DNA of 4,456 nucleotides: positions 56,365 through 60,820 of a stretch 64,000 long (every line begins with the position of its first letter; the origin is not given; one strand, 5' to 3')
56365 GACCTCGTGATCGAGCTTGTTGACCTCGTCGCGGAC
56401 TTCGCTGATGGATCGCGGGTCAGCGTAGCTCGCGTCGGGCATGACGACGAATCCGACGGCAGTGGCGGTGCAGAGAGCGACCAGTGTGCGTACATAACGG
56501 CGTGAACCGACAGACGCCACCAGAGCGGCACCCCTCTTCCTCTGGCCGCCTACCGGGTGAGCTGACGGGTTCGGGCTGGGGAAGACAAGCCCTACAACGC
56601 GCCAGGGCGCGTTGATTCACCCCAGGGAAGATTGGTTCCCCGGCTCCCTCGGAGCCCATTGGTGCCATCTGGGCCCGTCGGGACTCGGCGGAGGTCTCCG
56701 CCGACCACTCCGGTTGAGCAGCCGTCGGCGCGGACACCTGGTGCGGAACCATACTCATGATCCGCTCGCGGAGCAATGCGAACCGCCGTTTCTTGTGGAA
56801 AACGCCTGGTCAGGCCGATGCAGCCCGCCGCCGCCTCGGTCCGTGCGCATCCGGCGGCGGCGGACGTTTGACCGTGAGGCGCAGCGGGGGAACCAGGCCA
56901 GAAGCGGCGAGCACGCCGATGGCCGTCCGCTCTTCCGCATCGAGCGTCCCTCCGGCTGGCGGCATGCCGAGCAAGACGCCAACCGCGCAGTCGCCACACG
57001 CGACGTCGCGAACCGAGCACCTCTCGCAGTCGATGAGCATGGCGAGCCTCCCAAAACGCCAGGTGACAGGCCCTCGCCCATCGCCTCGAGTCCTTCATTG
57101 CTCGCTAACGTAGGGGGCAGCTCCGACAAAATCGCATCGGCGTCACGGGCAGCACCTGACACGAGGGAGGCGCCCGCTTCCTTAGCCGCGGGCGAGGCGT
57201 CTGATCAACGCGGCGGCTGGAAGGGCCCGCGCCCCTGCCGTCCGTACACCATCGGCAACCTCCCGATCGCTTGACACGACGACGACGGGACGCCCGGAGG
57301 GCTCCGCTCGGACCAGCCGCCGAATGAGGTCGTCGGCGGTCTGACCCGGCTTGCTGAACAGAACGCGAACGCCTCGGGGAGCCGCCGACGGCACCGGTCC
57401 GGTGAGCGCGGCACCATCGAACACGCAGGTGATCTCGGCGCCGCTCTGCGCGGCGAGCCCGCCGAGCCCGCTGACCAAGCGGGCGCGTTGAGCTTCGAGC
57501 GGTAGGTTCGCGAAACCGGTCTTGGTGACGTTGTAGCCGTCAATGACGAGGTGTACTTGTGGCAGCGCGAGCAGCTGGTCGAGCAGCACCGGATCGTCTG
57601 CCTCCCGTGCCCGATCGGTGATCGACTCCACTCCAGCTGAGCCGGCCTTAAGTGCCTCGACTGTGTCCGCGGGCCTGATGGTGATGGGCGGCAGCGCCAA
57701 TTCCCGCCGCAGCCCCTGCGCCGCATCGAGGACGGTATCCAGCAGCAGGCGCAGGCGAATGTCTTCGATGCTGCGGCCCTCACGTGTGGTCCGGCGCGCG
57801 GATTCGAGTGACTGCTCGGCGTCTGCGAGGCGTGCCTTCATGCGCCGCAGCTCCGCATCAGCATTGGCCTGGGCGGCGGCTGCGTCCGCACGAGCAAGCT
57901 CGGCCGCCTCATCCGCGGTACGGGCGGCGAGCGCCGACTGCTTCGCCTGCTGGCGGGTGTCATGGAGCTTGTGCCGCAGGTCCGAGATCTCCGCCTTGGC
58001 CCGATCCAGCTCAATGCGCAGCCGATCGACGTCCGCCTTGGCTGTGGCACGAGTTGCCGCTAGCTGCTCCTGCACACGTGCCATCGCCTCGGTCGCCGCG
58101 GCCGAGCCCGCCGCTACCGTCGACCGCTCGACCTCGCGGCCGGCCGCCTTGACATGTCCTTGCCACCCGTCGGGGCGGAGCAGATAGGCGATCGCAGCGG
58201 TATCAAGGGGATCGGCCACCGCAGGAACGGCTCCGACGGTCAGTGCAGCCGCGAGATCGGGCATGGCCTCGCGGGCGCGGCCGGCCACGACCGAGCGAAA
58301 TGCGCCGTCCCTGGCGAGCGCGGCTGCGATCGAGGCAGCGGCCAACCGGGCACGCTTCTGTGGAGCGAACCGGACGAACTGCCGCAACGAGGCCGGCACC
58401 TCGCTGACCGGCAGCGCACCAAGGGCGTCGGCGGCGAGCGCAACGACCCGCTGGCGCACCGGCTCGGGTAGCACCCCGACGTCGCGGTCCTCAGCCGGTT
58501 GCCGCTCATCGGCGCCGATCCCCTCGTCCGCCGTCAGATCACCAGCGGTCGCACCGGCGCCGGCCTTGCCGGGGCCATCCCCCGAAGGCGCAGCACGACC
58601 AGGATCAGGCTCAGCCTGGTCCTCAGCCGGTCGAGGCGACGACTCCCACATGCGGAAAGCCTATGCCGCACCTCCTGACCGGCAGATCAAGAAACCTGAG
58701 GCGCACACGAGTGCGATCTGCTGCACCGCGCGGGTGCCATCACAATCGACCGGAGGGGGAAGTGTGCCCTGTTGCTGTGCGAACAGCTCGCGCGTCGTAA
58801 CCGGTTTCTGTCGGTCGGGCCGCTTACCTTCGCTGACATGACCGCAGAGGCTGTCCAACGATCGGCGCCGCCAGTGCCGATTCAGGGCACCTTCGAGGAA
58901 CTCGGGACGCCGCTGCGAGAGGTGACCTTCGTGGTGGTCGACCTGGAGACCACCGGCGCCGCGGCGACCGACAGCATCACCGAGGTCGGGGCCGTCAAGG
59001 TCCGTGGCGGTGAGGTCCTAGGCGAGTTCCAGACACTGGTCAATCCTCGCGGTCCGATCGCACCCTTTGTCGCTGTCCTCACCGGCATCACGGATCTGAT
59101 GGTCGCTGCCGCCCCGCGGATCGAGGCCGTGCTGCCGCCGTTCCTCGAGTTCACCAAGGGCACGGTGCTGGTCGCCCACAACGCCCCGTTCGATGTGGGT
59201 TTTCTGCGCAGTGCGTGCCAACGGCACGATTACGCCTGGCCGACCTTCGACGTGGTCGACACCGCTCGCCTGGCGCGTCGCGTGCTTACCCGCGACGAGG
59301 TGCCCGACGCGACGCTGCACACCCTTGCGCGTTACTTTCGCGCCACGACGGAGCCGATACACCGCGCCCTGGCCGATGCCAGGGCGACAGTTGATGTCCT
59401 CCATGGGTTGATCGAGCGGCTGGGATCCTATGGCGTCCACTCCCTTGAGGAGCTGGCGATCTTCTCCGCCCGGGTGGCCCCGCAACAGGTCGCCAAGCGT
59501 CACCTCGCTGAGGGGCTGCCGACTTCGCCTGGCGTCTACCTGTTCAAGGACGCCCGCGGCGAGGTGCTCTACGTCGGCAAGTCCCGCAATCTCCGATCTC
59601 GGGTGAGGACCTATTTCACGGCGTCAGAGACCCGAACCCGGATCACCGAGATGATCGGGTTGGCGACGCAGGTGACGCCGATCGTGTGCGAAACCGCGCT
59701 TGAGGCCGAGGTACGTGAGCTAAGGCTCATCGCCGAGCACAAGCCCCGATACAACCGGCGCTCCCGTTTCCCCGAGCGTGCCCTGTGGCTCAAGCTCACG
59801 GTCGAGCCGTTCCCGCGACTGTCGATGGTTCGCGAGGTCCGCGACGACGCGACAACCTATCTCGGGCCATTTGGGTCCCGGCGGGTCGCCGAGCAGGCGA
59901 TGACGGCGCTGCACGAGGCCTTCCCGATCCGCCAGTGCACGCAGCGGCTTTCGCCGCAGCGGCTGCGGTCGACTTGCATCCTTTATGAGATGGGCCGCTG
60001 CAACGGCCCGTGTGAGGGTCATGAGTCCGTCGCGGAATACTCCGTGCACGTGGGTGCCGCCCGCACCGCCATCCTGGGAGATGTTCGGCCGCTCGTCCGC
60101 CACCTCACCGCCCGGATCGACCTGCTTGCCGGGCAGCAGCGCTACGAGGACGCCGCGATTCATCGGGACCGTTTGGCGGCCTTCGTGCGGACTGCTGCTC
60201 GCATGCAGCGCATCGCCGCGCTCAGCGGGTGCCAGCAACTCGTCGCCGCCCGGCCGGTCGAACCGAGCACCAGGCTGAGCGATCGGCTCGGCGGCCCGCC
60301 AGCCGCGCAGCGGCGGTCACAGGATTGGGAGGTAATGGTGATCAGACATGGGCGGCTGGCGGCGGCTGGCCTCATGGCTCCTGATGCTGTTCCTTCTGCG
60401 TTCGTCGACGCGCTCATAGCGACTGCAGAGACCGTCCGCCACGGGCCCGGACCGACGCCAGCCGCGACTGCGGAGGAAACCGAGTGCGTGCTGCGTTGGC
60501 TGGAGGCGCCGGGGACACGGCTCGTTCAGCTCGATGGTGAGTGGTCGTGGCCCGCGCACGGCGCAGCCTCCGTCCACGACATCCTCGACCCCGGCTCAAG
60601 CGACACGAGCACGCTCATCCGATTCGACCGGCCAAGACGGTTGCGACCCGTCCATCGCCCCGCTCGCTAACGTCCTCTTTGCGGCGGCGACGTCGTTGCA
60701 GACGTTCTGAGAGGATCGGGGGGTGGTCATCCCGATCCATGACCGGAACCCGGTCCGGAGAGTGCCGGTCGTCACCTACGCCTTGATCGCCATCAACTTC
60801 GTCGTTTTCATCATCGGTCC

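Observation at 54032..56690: Two paralogous coiled-coil NlpC/P60 endopeptidase genes, each preceded by its own ydaO (c-di-AMP) riboswitch abutting the ribosome-binding site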

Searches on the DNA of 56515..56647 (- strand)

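Call 16: build_rna_model(alignment_id=A5, structure=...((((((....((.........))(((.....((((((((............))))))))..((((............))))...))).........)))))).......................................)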
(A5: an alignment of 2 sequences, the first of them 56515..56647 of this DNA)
Model R1 built from alignment A5 (2 sequences, 144 columns); structure: as given.
model positions 144; base pairs 23; branch points 2; effective number of sequences 1.08; information 0.591 bits per position. Calibrated on 0.2 Mb of random sequence (short: E-values are rough).
structure used (alignment columns):
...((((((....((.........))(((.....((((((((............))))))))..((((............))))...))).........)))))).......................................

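Call 18: search_with_rna_model(model_id=R1, sources=[window, L001, L002, L003, L004, L005, L006, L007, L008, L009, L010, L011, L012, L013, L014, L015, L016, L017, L018, L019, L020, L021, L022, L023, L024, L025, L026, L027, L028, L029, L030, L031, L032, L033, L034, L035, L036, L037, L038, L039, L040, L041, L042, L043, L044, L045, L046, L047, L048, L049, L050, L051, L052, L053, L054, L055, L056, L057, L058, L059, L060, L061, L062, L063, L064, L065, L066, L067, L068, L069, L070, L071, L072, L073, L074, L075, L076, L077, L078, L079, L080], max_evalue=0.01, make_alignment=true)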
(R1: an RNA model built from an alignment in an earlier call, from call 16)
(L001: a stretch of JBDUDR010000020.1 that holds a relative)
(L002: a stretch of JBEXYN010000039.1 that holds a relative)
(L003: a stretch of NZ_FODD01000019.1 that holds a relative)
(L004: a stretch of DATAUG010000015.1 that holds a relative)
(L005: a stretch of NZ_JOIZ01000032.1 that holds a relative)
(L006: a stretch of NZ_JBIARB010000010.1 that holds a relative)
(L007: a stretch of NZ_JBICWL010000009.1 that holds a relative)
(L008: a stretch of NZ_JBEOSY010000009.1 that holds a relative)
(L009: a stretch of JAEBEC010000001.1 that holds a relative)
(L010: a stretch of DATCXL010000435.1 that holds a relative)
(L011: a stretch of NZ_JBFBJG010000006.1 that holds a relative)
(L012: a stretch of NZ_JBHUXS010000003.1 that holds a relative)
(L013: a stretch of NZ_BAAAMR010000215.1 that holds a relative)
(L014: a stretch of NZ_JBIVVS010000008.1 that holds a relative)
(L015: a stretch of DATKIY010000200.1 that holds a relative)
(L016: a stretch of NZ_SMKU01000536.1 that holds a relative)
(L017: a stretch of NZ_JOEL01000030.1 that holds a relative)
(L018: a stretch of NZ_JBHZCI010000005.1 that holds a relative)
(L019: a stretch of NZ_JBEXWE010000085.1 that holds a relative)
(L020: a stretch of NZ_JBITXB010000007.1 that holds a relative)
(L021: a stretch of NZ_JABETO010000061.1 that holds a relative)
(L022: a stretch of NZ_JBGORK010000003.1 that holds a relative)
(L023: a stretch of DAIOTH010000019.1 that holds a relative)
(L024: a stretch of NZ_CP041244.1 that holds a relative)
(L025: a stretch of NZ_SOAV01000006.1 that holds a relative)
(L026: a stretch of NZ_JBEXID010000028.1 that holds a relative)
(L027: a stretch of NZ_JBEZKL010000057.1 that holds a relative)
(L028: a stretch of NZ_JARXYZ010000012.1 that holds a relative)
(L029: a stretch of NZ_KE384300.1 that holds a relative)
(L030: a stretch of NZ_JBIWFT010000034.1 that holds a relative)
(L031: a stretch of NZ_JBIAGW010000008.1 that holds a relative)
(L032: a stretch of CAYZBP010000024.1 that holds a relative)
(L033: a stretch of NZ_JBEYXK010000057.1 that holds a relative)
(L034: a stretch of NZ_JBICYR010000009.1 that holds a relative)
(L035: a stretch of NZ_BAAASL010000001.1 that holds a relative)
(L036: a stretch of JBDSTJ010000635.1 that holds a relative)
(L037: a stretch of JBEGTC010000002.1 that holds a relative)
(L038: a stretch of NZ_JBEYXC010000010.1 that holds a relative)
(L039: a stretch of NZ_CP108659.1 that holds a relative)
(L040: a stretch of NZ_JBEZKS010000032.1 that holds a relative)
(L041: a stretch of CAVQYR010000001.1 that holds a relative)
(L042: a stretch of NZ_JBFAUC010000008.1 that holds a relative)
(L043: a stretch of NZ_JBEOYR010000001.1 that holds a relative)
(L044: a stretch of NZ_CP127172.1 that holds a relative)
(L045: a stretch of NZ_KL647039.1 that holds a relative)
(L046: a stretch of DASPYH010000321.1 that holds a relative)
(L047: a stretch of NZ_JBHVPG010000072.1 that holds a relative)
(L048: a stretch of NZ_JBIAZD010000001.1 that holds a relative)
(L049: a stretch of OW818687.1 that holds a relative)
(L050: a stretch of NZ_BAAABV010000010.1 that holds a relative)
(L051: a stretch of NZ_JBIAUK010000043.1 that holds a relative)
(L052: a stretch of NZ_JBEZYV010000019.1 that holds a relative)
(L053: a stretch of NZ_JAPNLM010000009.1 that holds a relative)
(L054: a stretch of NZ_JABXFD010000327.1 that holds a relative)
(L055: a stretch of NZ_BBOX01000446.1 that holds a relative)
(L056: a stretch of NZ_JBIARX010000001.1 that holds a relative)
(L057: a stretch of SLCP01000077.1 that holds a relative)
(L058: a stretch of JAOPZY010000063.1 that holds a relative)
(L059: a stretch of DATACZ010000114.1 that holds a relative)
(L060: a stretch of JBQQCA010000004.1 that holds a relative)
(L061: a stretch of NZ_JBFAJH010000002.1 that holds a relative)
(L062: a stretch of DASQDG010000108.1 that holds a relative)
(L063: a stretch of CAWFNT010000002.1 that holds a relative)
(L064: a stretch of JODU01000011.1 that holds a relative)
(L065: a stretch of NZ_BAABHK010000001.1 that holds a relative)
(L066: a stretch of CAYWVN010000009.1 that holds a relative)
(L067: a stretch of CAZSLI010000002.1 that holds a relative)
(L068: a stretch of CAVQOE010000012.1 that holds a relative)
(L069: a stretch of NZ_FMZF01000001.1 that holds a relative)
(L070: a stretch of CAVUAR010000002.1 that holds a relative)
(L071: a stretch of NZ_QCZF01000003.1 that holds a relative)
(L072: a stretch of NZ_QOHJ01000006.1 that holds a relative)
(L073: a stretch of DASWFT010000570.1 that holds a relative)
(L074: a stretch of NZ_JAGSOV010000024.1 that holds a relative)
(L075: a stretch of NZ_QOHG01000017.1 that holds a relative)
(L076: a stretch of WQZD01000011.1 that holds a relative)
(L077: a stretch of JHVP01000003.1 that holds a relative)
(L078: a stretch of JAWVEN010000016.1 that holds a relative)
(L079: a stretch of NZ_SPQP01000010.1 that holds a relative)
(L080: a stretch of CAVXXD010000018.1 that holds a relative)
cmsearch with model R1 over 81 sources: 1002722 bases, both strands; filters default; matches with E-value up to 0.01: 49.
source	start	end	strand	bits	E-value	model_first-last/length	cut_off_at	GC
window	55028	55170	-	171.3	4.5e-35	1-144/144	no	0.69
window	56515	56647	-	157.2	5.8e-32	1-144/144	no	0.68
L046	1308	1459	+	94.7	3.4e-18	1-144/144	no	0.71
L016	3761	3886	+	94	4.8e-18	1-144/144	no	0.69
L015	4025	4157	+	89.6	4.4e-17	1-144/144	no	0.69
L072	5640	5793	+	87.8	1.1e-16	1-144/144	no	0.68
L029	7929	8058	+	84.8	5.1e-16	1-144/144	no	0.68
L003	5815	5955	+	84.5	5.8e-16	1-144/144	no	0.67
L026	3770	3910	+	83.7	8.7e-16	1-144/144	no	0.65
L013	5207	5338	+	83.3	1.1e-15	1-144/144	no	0.7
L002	3909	4050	+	82.9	1.3e-15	1-144/144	no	0.7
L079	5782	5929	+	82.7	1.4e-15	1-144/144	no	0.69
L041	5875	6012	+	82.7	1.5e-15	1-144/144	no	0.75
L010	700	841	+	81.4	2.9e-15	1-144/144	no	0.67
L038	1750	1898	+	81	3.3e-15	1-144/144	no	0.67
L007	2504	2652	+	80.1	5.4e-15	1-144/144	no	0.7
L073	757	928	+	79.6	7e-15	1-144/144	no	0.65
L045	2557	2701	+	78.1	1.5e-14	1-144/144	no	0.67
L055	5796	5949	+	76.9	2.7e-14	1-144/144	no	0.72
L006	3959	4105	+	76.8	2.9e-14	1-144/144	no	0.71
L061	3818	3957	+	76.5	3.3e-14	1-144/144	no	0.69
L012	3907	4043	+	76.1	4.1e-14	1-144/144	no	0.69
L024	7882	8013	+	75.7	5e-14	1-144/144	no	0.7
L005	3816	3962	+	75.2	6.4e-14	1-144/144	no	0.7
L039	2498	2644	+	75.2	6.4e-14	1-144/144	no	0.67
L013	4784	4971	+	74.7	8.4e-14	1-144/144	no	0.65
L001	1664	1788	+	74.1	1.2e-13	1-144/144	no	0.64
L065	5756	5871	+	73.9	1.2e-13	1-144/144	no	0.66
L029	7511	7688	+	73.4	1.6e-13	1-144/144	no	0.67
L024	7539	7722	+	72.6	2.4e-13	1-144/144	no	0.66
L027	3824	3963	+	72.6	2.4e-13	1-144/144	no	0.64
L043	2728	2873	+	68.5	1.9e-12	1-144/144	no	0.73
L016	3280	3461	+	68.5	1.9e-12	1-144/144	no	0.66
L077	5419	5586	+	68.4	2e-12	1-144/144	no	0.7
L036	2179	2311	+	67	4.1e-12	1-144/144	no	0.7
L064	2874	3033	+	66.9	4.3e-12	1-144/144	no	0.71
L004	5803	5958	+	66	6.7e-12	1-144/144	no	0.76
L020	2841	2996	+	64.8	1.2e-11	1-144/144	no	0.71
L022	2909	3067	+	62.8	3.5e-11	1-144/144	no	0.7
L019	2958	3105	+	61.6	6.3e-11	1-144/144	no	0.67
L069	5708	5829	+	57.8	4.3e-10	1-144/144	no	0.75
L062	5813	5981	+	56.7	7.5e-10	1-144/144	no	0.65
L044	3611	3772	+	56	1.1e-09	1-144/144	no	0.73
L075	5829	5941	+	49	3.8e-08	4-126/144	no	0.74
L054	5731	5909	+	42.8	8.8e-07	1-144/144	no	0.72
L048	5770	5949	+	41.7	1.5e-06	1-144/144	no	0.71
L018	2613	2783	+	39.3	5e-06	1-144/144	no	0.7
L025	2826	2968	+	28.3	0.0014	1-144/144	no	0.77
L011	2882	2970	+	25.6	0.0053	14-90/144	no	0.76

Alignment A6: 49 matches aligned to the model, 325 columns, each read 5' to 3' on its own strand. Consensus structure (alignment columns), stored with it:
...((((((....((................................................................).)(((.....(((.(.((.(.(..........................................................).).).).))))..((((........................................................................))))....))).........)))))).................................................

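Call 40: search_with_rna_model(model_id=R1, sources=[L081, L082, L083, L084, L085, L086, L087], max_evalue=0.01, make_alignment=true)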
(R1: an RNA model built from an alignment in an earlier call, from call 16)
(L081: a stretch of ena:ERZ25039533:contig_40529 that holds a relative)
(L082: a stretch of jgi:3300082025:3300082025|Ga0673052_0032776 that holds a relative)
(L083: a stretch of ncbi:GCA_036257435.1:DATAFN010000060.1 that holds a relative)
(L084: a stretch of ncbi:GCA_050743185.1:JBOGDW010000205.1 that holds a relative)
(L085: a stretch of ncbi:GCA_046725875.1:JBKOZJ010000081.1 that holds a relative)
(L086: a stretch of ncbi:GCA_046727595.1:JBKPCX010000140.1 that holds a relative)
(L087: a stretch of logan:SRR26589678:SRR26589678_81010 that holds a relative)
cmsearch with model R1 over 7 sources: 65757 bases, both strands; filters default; matches with E-value up to 0.01: 12.
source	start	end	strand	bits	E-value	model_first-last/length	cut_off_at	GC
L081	7344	7487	+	155.3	9.9e-33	1-144/144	no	0.69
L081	5874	6006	+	144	3e-30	1-144/144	no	0.67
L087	1891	2021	+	135.3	2.5e-28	1-144/144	no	0.69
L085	3784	3916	+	129.3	5.4e-27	1-144/144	no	0.67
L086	3784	3916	+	129.3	5.4e-27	1-144/144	no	0.67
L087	3348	3490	+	127.2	1.6e-26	1-144/144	no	0.71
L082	2287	2423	+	92.1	8.3e-19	1-144/144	no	0.7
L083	4242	4387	+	89.9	2.4e-18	1-144/144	no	0.73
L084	2882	3027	+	89.9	2.4e-18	1-144/144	no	0.73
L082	897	1044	+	81.9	1.4e-16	1-144/144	no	0.74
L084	4256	4385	+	77.2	1.5e-15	1-144/144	no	0.68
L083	5616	5744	+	77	1.7e-15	1-144/144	no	0.67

Alignment A7: 12 matches aligned to the model, 171 columns, each read 5' to 3' on its own strand. Consensus structure (alignment columns), stored with it:
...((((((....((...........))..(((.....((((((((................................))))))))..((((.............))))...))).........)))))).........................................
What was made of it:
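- Conservation: L081, L082, L083, L084 and L087 have both aptamers (call 40). The A-type riboswitch has been lost in L085/L086 (call 40).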

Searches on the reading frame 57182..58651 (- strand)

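Call 4: search_protein_families(library=pfam, proteins=[window:57182-58651:-], max_evalue=0.01)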
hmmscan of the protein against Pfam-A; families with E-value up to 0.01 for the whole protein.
window:57182-58651:- (489 aa): 1 family
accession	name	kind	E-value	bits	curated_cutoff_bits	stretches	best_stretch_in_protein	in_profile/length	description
PF05991.17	NYN_YacP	-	1.1e-19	71.5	24.6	1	368-486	1-127/166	YacP-like NYN domain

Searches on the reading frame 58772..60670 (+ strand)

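Call 4: search_protein_families(library=pfam, proteins=[window:58772-60670:+], max_evalue=0.01)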
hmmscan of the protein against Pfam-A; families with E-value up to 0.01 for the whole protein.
window:58772-60670:+ (632 aa): 5 families
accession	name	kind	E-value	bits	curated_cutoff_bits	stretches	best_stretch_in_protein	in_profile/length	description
PF00929.31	RNase_T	-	4.1e-33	115.7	24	1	54-210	1-164/164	Exonuclease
PF01541.30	GIY-YIG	-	1.7e-07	31.8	22.6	1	253-328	2-78/78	GIY-YIG catalytic domain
PF16473.11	Rv2179c-like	-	6.4e-06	26.4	27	0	54-92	3-43/177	3'-5' exoribonuclease Rv2179c-like domain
PF21762.3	DEDDh_C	-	0.00014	22.5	27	1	130-211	107-186/188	DNA polymerase III subunit epsilon-like, C-terminal domain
PF24348.1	DUF7508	-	0.0019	18.8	26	1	243-293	12-56/79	Domain of unknown function (DUF7508)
